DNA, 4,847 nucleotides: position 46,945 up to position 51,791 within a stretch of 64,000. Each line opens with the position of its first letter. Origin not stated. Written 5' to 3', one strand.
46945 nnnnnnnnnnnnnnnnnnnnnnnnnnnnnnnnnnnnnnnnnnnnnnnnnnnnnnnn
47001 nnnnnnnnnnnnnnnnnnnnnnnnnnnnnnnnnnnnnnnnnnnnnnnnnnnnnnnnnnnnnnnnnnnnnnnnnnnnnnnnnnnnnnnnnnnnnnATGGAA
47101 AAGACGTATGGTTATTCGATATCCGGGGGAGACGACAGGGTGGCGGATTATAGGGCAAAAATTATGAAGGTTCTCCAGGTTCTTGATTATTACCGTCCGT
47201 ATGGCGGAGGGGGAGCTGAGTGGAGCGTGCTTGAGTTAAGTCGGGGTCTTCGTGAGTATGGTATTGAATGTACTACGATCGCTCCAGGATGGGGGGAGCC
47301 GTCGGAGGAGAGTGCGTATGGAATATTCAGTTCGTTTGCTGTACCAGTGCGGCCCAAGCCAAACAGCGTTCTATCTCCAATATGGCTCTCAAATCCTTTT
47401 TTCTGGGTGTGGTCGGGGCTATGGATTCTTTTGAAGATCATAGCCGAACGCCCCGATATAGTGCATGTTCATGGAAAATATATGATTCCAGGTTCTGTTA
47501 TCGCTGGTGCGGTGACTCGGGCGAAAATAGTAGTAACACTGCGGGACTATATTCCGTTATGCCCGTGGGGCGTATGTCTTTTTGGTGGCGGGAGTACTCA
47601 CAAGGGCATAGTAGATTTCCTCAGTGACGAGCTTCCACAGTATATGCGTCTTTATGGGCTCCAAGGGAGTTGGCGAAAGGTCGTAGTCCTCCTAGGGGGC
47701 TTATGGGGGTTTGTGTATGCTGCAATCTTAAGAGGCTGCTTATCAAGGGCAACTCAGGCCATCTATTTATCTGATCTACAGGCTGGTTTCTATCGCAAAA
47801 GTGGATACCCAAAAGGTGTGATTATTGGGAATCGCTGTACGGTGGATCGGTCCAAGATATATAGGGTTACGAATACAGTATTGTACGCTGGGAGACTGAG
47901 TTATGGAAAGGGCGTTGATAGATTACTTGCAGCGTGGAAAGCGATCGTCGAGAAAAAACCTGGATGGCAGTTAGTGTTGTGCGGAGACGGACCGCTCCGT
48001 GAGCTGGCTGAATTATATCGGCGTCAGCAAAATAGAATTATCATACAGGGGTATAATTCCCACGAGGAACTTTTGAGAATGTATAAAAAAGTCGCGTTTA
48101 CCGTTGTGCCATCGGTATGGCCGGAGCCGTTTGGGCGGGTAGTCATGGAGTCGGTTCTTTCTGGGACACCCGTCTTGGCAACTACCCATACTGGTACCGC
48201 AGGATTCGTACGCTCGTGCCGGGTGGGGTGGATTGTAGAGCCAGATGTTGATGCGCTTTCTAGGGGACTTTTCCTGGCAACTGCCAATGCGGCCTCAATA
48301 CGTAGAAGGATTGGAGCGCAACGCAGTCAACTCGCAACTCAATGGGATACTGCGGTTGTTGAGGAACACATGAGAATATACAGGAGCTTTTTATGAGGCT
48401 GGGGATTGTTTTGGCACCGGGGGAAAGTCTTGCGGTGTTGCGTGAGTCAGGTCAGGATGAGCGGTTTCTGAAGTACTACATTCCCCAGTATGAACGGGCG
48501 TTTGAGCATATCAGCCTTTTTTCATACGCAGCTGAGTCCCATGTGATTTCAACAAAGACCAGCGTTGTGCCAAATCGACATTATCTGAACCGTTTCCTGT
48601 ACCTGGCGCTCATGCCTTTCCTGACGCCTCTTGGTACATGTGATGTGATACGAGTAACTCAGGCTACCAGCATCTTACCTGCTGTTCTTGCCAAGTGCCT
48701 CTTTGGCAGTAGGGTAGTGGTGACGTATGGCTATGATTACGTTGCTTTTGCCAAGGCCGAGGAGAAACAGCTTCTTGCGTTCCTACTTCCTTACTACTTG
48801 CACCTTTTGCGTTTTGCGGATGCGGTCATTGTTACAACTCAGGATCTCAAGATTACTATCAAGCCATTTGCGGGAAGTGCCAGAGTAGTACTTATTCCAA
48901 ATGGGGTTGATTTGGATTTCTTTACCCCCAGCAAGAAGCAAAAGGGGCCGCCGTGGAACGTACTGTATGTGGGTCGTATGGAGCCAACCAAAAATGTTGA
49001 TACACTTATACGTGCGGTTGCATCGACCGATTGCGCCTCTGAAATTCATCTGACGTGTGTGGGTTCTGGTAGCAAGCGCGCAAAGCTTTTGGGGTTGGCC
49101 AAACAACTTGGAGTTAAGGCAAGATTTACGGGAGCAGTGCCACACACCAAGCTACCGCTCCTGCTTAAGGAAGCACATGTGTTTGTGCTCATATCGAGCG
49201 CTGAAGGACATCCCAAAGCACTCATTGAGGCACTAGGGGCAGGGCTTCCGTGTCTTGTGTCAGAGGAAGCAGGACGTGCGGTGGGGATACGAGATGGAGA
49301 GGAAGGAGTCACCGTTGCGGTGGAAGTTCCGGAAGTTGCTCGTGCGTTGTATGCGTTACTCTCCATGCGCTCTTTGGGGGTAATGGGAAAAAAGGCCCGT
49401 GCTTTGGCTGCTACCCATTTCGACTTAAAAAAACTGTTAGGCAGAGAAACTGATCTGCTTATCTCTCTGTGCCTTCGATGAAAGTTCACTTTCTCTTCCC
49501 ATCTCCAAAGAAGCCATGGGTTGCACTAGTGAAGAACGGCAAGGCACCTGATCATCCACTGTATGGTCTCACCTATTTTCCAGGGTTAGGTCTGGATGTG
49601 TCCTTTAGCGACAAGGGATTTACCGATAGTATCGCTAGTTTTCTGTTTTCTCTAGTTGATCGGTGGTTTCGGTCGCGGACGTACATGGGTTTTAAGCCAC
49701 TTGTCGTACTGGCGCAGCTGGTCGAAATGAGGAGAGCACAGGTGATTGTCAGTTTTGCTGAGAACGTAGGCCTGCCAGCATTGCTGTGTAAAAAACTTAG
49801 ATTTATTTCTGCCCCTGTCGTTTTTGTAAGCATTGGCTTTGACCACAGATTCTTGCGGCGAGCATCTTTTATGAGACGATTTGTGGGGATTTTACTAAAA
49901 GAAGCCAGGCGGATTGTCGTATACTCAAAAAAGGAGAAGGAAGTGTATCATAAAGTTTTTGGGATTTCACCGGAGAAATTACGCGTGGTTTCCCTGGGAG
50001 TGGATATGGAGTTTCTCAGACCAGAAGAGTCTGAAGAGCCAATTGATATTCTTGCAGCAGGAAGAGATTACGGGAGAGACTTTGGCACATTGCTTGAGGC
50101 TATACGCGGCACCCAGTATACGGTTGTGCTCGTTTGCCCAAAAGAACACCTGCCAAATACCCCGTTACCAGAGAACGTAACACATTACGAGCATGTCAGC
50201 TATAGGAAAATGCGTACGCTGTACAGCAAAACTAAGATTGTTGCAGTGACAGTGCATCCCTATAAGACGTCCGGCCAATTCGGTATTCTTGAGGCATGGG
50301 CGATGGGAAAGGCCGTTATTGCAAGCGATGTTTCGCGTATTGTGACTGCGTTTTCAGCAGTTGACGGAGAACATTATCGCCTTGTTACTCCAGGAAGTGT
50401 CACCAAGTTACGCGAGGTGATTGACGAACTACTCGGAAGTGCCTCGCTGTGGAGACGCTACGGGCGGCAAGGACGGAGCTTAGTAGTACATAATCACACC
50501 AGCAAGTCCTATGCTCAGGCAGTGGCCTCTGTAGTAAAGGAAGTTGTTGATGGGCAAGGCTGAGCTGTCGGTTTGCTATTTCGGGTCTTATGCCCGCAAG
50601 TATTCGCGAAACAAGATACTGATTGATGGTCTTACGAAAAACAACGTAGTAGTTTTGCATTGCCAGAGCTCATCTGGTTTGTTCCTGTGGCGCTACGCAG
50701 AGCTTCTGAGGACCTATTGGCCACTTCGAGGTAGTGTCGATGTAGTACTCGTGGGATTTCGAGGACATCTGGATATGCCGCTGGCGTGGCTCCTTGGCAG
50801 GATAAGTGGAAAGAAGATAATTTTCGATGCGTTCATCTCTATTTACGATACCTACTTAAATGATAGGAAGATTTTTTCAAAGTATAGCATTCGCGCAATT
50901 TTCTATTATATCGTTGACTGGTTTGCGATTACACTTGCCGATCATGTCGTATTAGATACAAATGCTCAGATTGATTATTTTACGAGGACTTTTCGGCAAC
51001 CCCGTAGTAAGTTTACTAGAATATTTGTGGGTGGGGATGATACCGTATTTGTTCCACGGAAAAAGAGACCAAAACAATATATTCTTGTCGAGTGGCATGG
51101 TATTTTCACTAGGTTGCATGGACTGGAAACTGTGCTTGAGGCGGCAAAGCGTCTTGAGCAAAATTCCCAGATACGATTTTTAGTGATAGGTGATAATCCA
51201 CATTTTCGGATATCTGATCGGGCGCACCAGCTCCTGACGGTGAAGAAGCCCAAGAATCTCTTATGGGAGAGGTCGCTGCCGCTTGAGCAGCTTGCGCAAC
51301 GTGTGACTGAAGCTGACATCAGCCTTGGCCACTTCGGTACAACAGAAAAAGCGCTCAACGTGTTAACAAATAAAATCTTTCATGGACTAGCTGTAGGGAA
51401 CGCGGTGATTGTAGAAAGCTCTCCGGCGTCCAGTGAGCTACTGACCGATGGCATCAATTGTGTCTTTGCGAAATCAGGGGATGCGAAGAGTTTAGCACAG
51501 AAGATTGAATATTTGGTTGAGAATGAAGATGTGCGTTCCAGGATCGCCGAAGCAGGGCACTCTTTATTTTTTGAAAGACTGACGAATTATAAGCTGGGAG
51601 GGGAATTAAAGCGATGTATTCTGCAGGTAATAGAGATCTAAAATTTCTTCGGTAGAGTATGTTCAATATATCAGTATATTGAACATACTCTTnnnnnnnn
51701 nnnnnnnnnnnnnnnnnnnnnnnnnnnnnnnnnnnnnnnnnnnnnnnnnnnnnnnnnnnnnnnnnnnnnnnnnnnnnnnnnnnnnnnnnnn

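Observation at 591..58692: Nineteen GT-C-type polytopic membrane glycosyltransferases in 64 kb, suggesting a combinatorial lipid-carrier-dependent extracytoplasmic glycosylation island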

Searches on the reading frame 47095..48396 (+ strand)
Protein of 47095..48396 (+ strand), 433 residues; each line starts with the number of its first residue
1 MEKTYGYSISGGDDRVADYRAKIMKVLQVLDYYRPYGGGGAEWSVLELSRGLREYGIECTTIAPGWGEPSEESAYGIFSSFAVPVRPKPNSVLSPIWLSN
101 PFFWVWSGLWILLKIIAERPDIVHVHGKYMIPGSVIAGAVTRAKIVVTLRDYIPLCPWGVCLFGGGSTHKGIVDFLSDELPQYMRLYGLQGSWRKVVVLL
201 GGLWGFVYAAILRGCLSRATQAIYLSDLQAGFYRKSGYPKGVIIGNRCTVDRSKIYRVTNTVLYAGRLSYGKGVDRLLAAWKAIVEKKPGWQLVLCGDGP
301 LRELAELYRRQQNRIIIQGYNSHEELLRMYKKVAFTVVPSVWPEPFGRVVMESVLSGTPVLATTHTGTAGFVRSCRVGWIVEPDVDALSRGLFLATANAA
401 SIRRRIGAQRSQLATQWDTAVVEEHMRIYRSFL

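Call 8: search_protein_families(library=pfam, proteins=[window:47095-48396:+], max_evalue=0.001)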
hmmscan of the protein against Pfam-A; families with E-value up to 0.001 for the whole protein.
window:47095-48396:+ (433 aa): 5 families
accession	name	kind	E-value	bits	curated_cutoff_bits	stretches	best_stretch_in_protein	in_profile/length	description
PF00534.26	Glycos_transf_1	-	5.2e-25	88.4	26.4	1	259-398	15-158/172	Glycosyl transferases group 1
PF13692.12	Glyco_trans_1_4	-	6.3e-22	78.8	27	1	260-390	2-134/142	Glycosyl transferases group 1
PF13439.12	Glyco_transf_4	-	1.9e-15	57.8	28.5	1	39-154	2-108/170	Glycosyltransferase Family 4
PF13579.12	Glyco_trans_4_4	-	1.4e-10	42.2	29.7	1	39-241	1-150/158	Glycosyl transferase 4-like domain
PF20706.3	GT4-conflict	-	6.9e-08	32.3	26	1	258-375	196-323/385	Family 4 Glycosyltransferase in conflict systems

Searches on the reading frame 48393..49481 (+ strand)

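Call 8: search_protein_families(library=pfam, proteins=[window:48393-49481:+], max_evalue=0.001)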
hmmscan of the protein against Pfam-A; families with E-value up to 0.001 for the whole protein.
window:48393-49481:+ (362 aa): 5 families
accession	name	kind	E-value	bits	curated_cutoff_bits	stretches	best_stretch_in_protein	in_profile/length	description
PF00534.26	Glycos_transf_1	-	4.9e-25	88.5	26.4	1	183-326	11-159/172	Glycosyl transferases group 1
PF13692.12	Glyco_trans_1_4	-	1.5e-22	80.8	27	1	189-324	3-141/142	Glycosyl transferases group 1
PF20706.3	GT4-conflict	-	2.9e-10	40.1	26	1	160-302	169-323/385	Family 4 Glycosyltransferase in conflict systems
PF13439.12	Glyco_transf_4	-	3.2e-10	40.7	28.5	1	60-175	50-169/170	Glycosyltransferase Family 4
PF13579.12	Glyco_trans_4_4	-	1e-05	26.4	29.7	1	60-171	49-158/158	Glycosyl transferase 4-like domain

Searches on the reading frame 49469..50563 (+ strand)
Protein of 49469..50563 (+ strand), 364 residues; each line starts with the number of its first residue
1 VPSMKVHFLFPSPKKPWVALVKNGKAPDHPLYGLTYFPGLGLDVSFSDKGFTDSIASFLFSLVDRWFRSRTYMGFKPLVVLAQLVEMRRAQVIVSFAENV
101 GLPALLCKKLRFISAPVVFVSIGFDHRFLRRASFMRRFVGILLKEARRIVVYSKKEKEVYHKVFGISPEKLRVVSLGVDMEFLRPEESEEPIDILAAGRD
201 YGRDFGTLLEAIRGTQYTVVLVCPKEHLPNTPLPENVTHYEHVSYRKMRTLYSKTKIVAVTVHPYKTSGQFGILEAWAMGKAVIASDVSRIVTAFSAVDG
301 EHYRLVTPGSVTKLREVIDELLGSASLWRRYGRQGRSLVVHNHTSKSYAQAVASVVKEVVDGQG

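Call 8: search_protein_families(library=pfam, proteins=[window:49469-50563:+], max_evalue=0.001)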
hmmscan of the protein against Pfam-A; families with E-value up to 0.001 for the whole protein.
window:49469-50563:+ (364 aa): 5 families
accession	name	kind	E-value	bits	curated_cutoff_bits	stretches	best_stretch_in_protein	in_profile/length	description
PF13439.12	Glyco_transf_4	-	3.4e-09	37.4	28.5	1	63-181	46-169/170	Glycosyltransferase Family 4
PF13524.12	Glyco_trans_1_2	-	4e-09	37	25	1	208-351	5-141/144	Glycosyl transferase-like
PF13692.12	Glyco_trans_1_4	-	4.3e-08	34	27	1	217-322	34-140/142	Glycosyl transferases group 1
PF00534.26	Glycos_transf_1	-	6.6e-07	29.5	26.4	1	229-336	67-170/172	Glycosyl transferases group 1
PF13579.12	Glyco_trans_4_4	-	1.5e-05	25.8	29.7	1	75-177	57-158/158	Glycosyl transferase 4-like domain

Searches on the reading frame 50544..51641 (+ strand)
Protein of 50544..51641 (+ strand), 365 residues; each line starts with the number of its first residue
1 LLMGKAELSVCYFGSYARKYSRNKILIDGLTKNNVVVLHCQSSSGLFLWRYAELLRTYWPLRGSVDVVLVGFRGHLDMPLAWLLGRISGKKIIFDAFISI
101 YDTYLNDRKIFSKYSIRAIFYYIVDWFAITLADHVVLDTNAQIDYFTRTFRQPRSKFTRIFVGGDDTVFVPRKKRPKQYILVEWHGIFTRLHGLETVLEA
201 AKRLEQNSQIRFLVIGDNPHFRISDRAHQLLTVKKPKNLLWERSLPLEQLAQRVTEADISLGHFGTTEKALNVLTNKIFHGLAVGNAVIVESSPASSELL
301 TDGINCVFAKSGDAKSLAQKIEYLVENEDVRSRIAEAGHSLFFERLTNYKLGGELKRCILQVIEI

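Call 8: search_protein_families(library=pfam, proteins=[window:50544-51641:+], max_evalue=0.001)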
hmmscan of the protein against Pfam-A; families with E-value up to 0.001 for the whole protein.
window:50544-51641:+ (365 aa): 3 families
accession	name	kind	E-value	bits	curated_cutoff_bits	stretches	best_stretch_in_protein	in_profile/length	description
PF13524.12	Glyco_trans_1_2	-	3.5e-12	46.9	25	1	198-343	6-130/144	Glycosyl transferase-like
PF00534.26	Glycos_transf_1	-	6.2e-10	39.3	26.4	1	187-338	23-169/172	Glycosyl transferases group 1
PF13692.12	Glyco_trans_1_4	-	7.2e-09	36.5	27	1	190-327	13-142/142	Glycosyl transferases group 1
